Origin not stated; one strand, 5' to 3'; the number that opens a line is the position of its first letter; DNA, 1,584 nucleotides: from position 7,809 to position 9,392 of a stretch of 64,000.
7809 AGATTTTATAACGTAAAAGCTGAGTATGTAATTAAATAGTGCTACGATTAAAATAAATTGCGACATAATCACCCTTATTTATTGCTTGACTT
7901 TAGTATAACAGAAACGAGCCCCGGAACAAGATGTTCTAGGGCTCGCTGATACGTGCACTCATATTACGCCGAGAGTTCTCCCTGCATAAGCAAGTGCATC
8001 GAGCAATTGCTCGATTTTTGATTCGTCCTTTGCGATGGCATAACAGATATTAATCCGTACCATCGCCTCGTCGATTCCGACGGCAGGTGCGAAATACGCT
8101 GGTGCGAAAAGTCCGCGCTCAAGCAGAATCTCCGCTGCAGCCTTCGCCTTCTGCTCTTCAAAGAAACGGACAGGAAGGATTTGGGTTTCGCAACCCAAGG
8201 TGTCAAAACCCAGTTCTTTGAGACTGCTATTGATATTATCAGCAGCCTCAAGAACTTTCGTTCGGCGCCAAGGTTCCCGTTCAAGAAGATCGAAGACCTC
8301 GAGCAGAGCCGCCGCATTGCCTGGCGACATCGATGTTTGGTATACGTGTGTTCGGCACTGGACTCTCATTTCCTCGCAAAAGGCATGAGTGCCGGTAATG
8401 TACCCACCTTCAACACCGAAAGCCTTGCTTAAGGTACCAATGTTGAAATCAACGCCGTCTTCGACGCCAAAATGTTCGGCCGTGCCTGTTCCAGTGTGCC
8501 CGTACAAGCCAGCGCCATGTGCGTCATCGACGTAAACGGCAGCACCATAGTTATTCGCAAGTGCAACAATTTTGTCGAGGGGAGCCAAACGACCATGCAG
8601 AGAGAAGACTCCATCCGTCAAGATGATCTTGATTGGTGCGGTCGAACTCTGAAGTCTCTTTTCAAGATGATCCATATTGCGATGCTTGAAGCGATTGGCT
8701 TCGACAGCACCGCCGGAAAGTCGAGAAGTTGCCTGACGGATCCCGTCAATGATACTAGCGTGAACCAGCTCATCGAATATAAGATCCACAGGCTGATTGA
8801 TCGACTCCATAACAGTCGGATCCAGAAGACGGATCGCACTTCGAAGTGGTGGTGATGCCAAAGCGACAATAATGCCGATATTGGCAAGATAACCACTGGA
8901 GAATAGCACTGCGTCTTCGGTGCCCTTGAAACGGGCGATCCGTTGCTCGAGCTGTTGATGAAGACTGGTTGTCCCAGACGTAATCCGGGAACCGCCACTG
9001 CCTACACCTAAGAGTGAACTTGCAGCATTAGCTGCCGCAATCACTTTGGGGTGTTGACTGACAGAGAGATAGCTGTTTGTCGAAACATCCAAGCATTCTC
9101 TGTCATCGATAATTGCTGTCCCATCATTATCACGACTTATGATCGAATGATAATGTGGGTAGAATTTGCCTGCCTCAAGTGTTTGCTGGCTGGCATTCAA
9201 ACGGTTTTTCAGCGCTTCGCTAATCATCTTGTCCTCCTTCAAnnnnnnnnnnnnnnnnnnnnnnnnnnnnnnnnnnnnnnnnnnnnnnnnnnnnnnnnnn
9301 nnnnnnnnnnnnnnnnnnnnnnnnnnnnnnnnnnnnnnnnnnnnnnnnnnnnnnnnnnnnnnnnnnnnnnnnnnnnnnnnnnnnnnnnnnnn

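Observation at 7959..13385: GC-rich (~50% vs ~35%) island encoding a peptide-plus-two-radical-SAM/SPASM biosynthetic cassette with an arginase-fold hydrolase and an alpha-oxoamine synthase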

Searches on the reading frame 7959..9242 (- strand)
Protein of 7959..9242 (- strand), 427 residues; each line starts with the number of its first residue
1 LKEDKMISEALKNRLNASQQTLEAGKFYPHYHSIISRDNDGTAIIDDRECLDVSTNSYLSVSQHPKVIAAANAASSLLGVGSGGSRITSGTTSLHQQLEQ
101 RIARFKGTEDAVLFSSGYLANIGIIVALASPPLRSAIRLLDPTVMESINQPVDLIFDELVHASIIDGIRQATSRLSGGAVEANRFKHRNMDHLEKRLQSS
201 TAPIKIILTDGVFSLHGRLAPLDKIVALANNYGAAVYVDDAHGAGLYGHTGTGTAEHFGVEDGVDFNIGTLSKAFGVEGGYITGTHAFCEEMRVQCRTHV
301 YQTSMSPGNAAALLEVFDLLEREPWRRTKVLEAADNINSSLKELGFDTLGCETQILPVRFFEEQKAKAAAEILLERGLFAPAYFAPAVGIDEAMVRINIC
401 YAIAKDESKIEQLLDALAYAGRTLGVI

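Call 3: search_protein_families(library=pfam, proteins=[window:7959-9242:-], max_evalue=0.01)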
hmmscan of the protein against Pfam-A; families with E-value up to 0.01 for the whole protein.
window:7959-9242:- (427 aa): 3 families
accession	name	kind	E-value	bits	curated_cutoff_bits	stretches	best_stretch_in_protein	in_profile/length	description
PF00155.27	Aminotran_1_2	-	7.1e-43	147.6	19.7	1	49-417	2-361/361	Aminotransferase class I and II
PF01053.26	Cys_Met_Meta_PP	-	0.0016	17.5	27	0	94-245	53-179/381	Cys/Met metabolism PLP-dependent enzyme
PF00266.25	Aminotran_5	-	0.0095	15.4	21.5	0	180-243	119-179/371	Aminotransferase class-V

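Call 4: search_protein_families(library=ncbifam, proteins=[window:7959-9242:-], max_evalue=0.01)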
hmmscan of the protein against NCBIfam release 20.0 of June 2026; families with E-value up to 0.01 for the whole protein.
window:7959-9242:- (427 aa): 15 families
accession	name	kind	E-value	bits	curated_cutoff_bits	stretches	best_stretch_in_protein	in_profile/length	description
TIGR00858.1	bioF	equivalog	3.1e-98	328.9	426.45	1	35-417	8-364/365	8-amino-7-oxononanoate synthase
NF005394.0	PRK06939.1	equivalog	1.1e-93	314.2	460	2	145-427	119-397/397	glycine C-acetyltransferase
TIGR01825.1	gly_Cac_T_rel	subfamily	4.5e-92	308.7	535.4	1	38-427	23-385/385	BioF/Kbl family PLP-dependent acyltransferase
NF047600.1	SerpalmtaseCFB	equivalog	1.8e-84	283.7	640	1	13-420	7-388/395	serine palmitoyltransferase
TIGR01822.1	2am3keto_CoA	equivalog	1e-77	261.7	493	1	13-427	3-393/393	glycine C-acetyltransferase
NF047599.1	SerpalmtaseBetaP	equivalog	6.6e-75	252.2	500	1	29-424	24-393/394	serine palmitoyltransferase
TIGR01821.1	5aminolev_synth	equivalog_domain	2.4e-69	234.1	338.55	1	54-424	51-397/402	5-aminolevulinate synthase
NF047603.1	SerpalmtaseAlphaP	equivalog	1.2e-65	221.8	670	1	16-427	13-399/399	serine palmitoyltransferase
NF005526.0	PRK07179.1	equivalog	1.4e-52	178.7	428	1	48-414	54-389/407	alpha-hydroxyketone-type quorum-sensing autoinducer synthase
NF005697.0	PRK07505.1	subfamily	2.8e-33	115.1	342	1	36-418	36-396/405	hypothetical protein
NF004608.1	PRK05937.1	equivalog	1.3e-31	109.8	399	1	79-338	40-276/366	8-amino-7-oxononanoate synthase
NF041364.1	GntC_guanitoxin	equivalog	0.0011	17.9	415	1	222-347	156-286/356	guanitoxin biosynthesis PLP-dependent (S)-gamma-hydroxy-L-arginine cyclodehydratase GntC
NF002877.0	PRK03317.1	equivalog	0.002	17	409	0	220-379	182-336/374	histidinol-phosphate transaminase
TIGR03576.1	pyridox_MJ0158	hypoth_equivalog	0.0022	17.2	304.45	1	222-411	157-333/346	TIGR03576 family pyridoxal phosphate-dependent enzyme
TIGR03588.1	PseC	equivalog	0.0095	14.9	423.5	0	187-254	103-171/380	UDP-4-amino-4,6-dideoxy-N-acetyl-beta-L-altrosamine transaminase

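Call 51: find_homologous_proteins(query=window:7959-9227:-, max_evalue=1e-30)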
Query window:7959-9227:- (422 aa): 2129 proteins with E <= 1e-30 among 8000 candidates; the best 120 are listed.
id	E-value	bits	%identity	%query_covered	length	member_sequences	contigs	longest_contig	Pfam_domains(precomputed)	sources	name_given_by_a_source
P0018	3.1e-129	450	53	100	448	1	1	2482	PF00155.28,PF01212.28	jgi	jgi:8-amino-7-oxononanoate synthase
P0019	1.4e-128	447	54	95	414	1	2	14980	PF00155.28,PF01212.28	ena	-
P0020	5.5e-128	445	53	92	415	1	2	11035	PF00155.28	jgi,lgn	-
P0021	1.3e-127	444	52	99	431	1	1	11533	PF00155.28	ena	-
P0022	3.2e-127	443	54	95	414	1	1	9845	PF00155.28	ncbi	-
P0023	4.2e-127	443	53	95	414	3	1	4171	PF00155.28,PF01212.28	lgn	-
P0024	7.3e-126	438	52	97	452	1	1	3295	PF00155.28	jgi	jgi:8-amino-7-oxononanoate synthase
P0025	3.3e-124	433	51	97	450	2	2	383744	PF00155.28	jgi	jgi:8-amino-7-oxononanoate synthase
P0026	5.2e-124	432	52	95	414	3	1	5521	PF00155.28,PF01212.28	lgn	-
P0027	1.1e-123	431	53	95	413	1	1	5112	PF00155.28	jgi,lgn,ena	-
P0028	9.2e-121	422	49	95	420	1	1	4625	PF00155.28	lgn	-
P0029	1.1e-117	412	48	96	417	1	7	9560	PF00155.28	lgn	-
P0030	1.1e-117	411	50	97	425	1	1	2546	PF00155.28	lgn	-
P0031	3.0e-117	410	49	95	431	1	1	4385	PF00155.28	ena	-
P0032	9.0e-117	409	49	98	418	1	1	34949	PF00155.28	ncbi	-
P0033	7.4e-116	406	49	95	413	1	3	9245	PF00155.28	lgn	-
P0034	2.1e-115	404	49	95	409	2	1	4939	PF00155.28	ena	-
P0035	4.1e-115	403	50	97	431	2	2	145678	PF00155.28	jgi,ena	-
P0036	5.1e-115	403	49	97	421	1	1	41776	PF00155.28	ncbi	-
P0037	1.9e-114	401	49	95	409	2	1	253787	PF00155.28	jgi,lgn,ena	-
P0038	3.8e-114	400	51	90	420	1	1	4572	PF00155.28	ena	-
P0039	1.0e-112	395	50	91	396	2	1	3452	PF00155.28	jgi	-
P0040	2.6e-111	391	46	99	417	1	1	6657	PF00155.28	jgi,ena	-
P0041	3.5e-109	384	49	96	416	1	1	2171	PF00155.28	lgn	-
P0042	5.4e-109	383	47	96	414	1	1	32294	PF00155.28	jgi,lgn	jgi:8-amino-7-oxononanoate synthase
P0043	3.2e-108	380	46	100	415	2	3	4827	PF00155.28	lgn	-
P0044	5.3e-107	376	48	95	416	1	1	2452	PF00155.28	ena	-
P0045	1.8e-104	368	47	90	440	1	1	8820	PF00155.28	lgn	-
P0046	1.2e-101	359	45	98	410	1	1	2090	PF00155.28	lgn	-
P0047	1.4e-99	352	45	96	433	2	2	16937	PF00155.28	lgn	-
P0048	1.2e-98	349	46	88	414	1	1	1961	PF00155.28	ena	-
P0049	5.1e-95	337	43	98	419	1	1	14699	PF00155.28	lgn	-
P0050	1.6e-92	329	42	91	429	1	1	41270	PF00155.28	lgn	-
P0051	4.8e-91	324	41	93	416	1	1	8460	PF00155.28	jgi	-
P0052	7.0e-83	297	40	90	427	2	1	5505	PF00155.28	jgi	-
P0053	3.6e-82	295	53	65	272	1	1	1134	PF00155.28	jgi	jgi:7-keto-8-aminopelargonate synthetase-like enzyme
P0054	2.0e-80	289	51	64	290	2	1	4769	PF00155.28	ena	-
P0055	9.4e-77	277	41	97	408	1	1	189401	PF00155.28,PF00266.26,PF01212.28,PF01053.27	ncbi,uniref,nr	ncbi:8-amino-7-oxononanoate synthase [Pueribacillus theae]|uniref:8-amino-7-ketopelargonate synthase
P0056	6.9e-75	271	37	96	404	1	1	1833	PF00155.28,PF01212.28,PF01053.27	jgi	-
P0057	2.5e-74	269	39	93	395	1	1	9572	PF00155.28,PF00202.28,PF00266.26,PF01053.27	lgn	-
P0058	2.5e-74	269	41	91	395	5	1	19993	PF00155.28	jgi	jgi:8-amino-7-oxononanoate synthase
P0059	9.0e-74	267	41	91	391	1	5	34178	PF00155.28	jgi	jgi:8-amino-7-oxononanoate synthase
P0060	9.1e-74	267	41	91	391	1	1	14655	PF00155.28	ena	-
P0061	3.7e-73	265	38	96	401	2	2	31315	PF00155.28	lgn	-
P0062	6.7e-73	264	41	91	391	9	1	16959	PF00155.28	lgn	-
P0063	6.9e-73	264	41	91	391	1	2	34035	PF00155.28,PF01053.27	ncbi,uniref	ncbi:MAG: 8-amino-7-oxononanoate synthase [Thermovenabulum sp.]|uniref:8-amino-7-oxononanoate syntha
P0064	7.4e-73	264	41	91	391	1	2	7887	PF00155.28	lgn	-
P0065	3.4e-72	262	39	92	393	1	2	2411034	PF00155.28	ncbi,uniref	ncbi:8-amino-7-oxononanoate synthase [Thermoanaerobacter kivui]|uniref:8-amino-7-oxononanoate syntha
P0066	3.4e-72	262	39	92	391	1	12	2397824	PF00155.28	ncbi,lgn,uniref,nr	ncbi:8-amino-7-oxononanoate synthase [Thermoanaerobacter kivui]|uniref:8-amino-7-ketopelargonate syn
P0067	4.1e-72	261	37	97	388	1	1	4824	PF00155.28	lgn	-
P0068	5.3e-72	261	36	98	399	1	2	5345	PF00155.28,PF00266.26,PF01053.27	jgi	-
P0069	6.2e-72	261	39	92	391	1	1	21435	PF00155.28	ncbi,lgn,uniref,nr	ncbi:8-amino-7-oxononanoate synthase [Thermoanaerobacter sp. A7A]|uniref:8-amino-7-oxononanoate synt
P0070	7.8e-72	261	41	89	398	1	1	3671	PF00155.28,PF00266.26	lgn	-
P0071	8.9e-72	260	36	99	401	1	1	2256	PF00155.28,PF01212.28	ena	-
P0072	1.3e-71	260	39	93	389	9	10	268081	PF00155.28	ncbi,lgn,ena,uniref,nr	ncbi:8-amino-7-oxononanoate synthase [Desulfofundulus thermocisternus]|uniref:8-amino-7-oxononanoate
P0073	3.0e-71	259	40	92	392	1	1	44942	PF00155.28,PF01212.28,PF01053.27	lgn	-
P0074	3.4e-71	258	39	93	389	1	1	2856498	PF00155.28,PF01053.27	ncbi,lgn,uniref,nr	ncbi:8-amino-7-oxononanoate synthase [Desulfofundulus salinus]|uniref:8-amino-7-ketopelargonate synt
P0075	8.4e-71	257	37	95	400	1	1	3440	PF00155.28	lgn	-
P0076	1.6e-70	256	38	100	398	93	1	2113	PF00155.28,PF01053.27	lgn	-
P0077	2.4e-70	256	37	98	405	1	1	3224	PF00155.28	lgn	-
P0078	5.2e-70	255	40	91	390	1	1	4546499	PF00155.28,PF00266.26,PF01212.28,PF01053.27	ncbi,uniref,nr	ncbi:8-amino-7-oxononanoate synthase [Bacillus alkalicellulosilyticus]|uniref:8-amino-7-oxononanoate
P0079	6.1e-70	254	40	89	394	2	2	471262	PF00155.28,PF01053.27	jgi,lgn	jgi:8-amino-7-oxononanoate synthase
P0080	9.2e-70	254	40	89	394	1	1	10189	PF00155.28,PF01053.27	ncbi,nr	ncbi:MAG TPA: 8-amino-7-oxononanoate synthase [Thermodesulfobacteriota bacterium]|nr:8-amino-7-oxono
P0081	9.5e-70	254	37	89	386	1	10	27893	PF00155.28,PF00266.26,PF01053.27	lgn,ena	-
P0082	7.7e-69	251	39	91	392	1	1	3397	PF00155.28,PF00266.26,PF01053.27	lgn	-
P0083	1.0e-68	250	39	91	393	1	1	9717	PF00155.28,PF01212.28,PF01053.27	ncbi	-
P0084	1.2e-68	250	39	90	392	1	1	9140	PF00155.28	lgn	-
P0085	1.2e-68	250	40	89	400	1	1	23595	PF00155.28,PF01212.28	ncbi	-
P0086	1.3e-68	250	39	91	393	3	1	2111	PF00155.28,PF01212.28,PF01053.27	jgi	jgi:8-amino-7-oxononanoate synthase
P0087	1.8e-68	250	39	99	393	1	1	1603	PF00155.28,PF01212.28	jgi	jgi:glycine C-acetyltransferase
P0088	2.1e-68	249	39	91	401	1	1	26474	PF00155.28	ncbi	-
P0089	2.4e-68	249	40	89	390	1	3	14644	PF00155.28,PF00266.26,PF01053.27,PF01041.24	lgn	-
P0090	3.6e-68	249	40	89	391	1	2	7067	PF00155.28,PF01212.28,PF01053.27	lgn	-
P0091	3.8e-68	248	38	93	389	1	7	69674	PF00155.28,PF01212.28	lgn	-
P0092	4.2e-68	248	37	100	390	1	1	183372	PF00155.28,PF00202.28,PF01053.27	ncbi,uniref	ncbi:8-amino-7-oxononanoate synthase [Bacillus sp. B190/17]|uniref:8-amino-7-ketopelargonate synthas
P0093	4.3e-68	248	41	89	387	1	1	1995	PF00155.28,PF01053.27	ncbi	ncbi:MAG: 8-amino-7-oxononanoate synthase, partial [Thermodesulfobacteriota bacterium]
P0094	4.4e-68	248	36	95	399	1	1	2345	PF00155.28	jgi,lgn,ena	-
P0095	5.3e-68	248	41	86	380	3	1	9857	PF00155.28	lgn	-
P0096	6.9e-68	248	38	90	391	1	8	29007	PF00155.28,PF01053.27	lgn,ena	-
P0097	7.4e-68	247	40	89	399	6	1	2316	PF00155.28,PF01212.28,PF01053.27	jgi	jgi:8-amino-7-oxononanoate synthase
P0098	8.5e-68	247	40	91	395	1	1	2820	PF00155.28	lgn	-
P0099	1.6e-67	246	39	91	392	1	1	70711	PF00155.28,PF01212.28,PF01053.27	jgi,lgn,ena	-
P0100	1.8e-67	246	39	90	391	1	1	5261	PF00155.28,PF01212.28,PF01053.27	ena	-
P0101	1.9e-67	246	37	97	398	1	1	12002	PF00155.28,PF00266.26,PF01212.28,PF01053.27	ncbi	ncbi:8-amino-7-oxononanoate synthase [Bacillus sp. JJ634]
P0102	1.9e-67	246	41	89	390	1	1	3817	PF00155.28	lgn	-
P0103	2.0e-67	246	38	97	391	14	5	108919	PF00155.28,PF01053.27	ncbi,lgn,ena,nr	ncbi:MAG: 8-amino-7-oxononanoate synthase [Moorella sp. (in: firmicutes)]|nr:8-amino-7-oxononanoate 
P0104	2.2e-67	246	39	84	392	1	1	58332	PF00155.28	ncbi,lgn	-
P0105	2.5e-67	246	40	89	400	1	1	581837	PF00155.28,PF01053.27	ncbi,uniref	ncbi:8-amino-7-oxononanoate synthase [Aneurinibacillus sp. REN35]|uniref:8-amino-7-oxononanoate synt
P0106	2.8e-67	246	37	91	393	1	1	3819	PF00155.28,PF01053.27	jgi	jgi:8-amino-7-oxononanoate synthase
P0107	2.9e-67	246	40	90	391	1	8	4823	PF00155.28,PF01212.28,PF01053.27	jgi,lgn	-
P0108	2.9e-67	246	39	89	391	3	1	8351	PF00155.28,PF01053.27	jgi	-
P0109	3.6e-67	245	39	86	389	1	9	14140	PF00155.28,PF00266.26,PF01053.27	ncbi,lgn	ncbi:MAG: 8-amino-7-oxononanoate synthase [Ignavibacteriales bacterium]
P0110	4.2e-67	245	38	93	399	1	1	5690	PF00155.28,PF00266.26,PF01053.27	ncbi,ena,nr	ncbi:MAG TPA: glycine C-acetyltransferase [Candidatus Dormibacteraeota bacterium]|nr:glycine C-acety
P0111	4.3e-67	245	40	84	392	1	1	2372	PF00155.28,PF01053.27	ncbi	-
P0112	4.5e-67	245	35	96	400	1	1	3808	PF00155.28,PF01212.28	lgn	-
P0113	4.7e-67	245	39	89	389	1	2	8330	PF00155.28,PF01212.28,PF01053.27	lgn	-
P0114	4.8e-67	245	38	91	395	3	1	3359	PF00155.28,PF01053.27,PF01041.24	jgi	jgi:8-amino-7-oxononanoate synthase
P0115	4.9e-67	245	40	82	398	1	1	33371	PF00155.28,PF01053.27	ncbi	-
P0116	5.1e-67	245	39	86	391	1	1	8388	PF00155.28,PF00266.26,PF01212.28,PF01053.27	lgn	-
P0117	5.3e-67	245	39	89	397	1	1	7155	PF00155.28,PF01212.28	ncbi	-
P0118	5.8e-67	245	39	93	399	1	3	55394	PF00155.28,PF00266.26,PF01053.27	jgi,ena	jgi:glycine C-acetyltransferase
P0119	6.0e-67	244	39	90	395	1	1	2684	PF00155.28,PF01212.28,PF01053.27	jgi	-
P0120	6.7e-67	244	39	89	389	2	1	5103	PF00155.28,PF01212.28,PF01053.27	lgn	-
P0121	6.9e-67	244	40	89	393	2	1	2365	PF00155.28,PF01212.28,PF01053.27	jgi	jgi:8-amino-7-oxononanoate synthase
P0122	7.4e-67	244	38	91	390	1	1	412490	PF00155.28,PF00202.28,PF01053.27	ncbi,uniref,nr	ncbi:8-amino-7-oxononanoate synthase [Metabacillus bambusae]|uniref:8-amino-7-ketopelargonate syntha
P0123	7.9e-67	244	40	89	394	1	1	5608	PF00155.28,PF01212.28,PF01053.27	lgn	-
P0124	8.3e-67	244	38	89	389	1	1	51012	PF00155.28,PF01053.27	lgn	-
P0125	9.1e-67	244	39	89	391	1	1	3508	PF00155.28,PF01212.28,PF01053.27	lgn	-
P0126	1.3e-66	243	37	89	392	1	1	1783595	PF00155.28,PF00266.26,PF01212.28,PF01053.27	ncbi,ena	-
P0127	1.4e-66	243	39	91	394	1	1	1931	PF00155.28,PF01212.28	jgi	jgi:glycine C-acetyltransferase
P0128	1.5e-66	243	39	91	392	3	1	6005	PF00155.28,PF00266.26,PF01053.27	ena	-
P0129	1.6e-66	243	40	89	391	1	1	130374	PF00155.28,PF01212.28,PF01053.27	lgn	-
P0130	1.6e-66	243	38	89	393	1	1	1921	PF00155.28,PF01212.28,PF01053.27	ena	-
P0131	1.7e-66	243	38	89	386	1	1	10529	PF00155.28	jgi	-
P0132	1.8e-66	243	39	91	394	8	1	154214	PF00155.28,PF01053.27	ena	-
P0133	1.9e-66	243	38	91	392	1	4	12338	PF00155.28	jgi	jgi:8-amino-7-oxononanoate synthase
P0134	2.1e-66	243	39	84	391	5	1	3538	PF00155.28,PF00266.26,PF01212.28,PF01053.27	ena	-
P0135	2.1e-66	243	38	90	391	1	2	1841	PF00155.28,PF01212.28,PF01053.27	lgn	-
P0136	2.3e-66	243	38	89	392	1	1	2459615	PF00155.28,PF01212.28,PF01053.27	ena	-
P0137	2.3e-66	243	38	91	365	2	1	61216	PF00155.28,PF01053.27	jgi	jgi:8-amino-7-oxononanoate synthase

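Call 52: find_encoding_contigs(protein=P0019, flank=6000, max_places=2)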
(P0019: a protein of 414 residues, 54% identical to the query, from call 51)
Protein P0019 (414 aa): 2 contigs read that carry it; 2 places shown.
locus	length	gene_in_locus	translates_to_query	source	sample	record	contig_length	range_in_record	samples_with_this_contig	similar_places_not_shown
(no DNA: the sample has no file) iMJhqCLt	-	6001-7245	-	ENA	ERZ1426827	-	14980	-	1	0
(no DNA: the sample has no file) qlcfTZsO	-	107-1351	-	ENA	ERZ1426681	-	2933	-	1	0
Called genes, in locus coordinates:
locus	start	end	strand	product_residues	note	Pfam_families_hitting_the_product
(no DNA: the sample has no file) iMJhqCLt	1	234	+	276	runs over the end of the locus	PF01156:IU_nuc_hydro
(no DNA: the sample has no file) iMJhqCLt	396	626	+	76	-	-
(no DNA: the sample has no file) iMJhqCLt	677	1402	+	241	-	PF13091:PLDc_2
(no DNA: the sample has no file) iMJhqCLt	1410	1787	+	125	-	-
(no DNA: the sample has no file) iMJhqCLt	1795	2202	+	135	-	PF00293:NUDIX, PF14815:NUDIX_4 (weak)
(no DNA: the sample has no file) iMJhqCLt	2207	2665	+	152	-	PF18931:DUF5680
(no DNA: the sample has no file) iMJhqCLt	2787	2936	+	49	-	-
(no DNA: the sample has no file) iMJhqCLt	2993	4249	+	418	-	PF04055:Radical_SAM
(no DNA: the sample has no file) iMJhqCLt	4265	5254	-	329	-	-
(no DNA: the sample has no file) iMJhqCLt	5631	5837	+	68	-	-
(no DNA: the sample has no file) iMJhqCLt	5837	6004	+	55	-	-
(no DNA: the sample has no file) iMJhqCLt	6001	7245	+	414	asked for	PF00155:Aminotran_1_2, PF01212:Beta_elim_lyase (weak)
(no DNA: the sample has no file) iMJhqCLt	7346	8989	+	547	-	PF16927:HisKA_7TM, PF00512:HisKA, PF02518:HATPase_c, PF13581:HATPase_c_2 (weak)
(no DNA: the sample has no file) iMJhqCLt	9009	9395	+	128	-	PF00072:Response_reg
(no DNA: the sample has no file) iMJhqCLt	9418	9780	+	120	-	-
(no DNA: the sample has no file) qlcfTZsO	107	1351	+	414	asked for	PF00155:Aminotran_1_2, PF01212:Beta_elim_lyase (weak)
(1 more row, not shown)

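Call 53: find_encoding_contigs(protein=P0025, flank=6000, max_places=1)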
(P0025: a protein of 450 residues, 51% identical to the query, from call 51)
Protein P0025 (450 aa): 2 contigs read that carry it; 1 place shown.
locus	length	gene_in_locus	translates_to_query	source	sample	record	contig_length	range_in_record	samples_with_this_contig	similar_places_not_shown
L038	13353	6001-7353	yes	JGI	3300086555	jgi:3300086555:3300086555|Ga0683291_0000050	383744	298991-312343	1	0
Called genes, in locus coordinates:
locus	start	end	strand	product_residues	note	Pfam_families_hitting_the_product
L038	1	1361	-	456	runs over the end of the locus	PF02321:OEP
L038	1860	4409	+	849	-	PF00211:Guanylate_cyc (weak), PF13428:TPR_14 (faint), PF13424:TPR_12 (faint), PF00515:TPR_1 (faint), PF07719:TPR_2 (faint), PF13181:TPR_8 (faint), PF13431:TPR_17 (faint)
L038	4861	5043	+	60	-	PF01610:DDE_Tnp_ISL3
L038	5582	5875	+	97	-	-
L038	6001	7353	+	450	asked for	PF00155:Aminotran_1_2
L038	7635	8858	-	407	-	PF10009:DUF2252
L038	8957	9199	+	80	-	-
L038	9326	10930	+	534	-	PF04055:Radical_SAM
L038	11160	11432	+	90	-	PF14026:SCO4226-like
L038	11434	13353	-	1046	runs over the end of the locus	PF00069:Pkinase, PF07714:PK_Tyr_Ser-Thr, PF00931:NB-ARC (weak), PF13191:AAA_16 (weak), PF25872:HTH_77, PF13424:TPR_12, PF13424:TPR_12, PF17874:TPR_MalT, +4 more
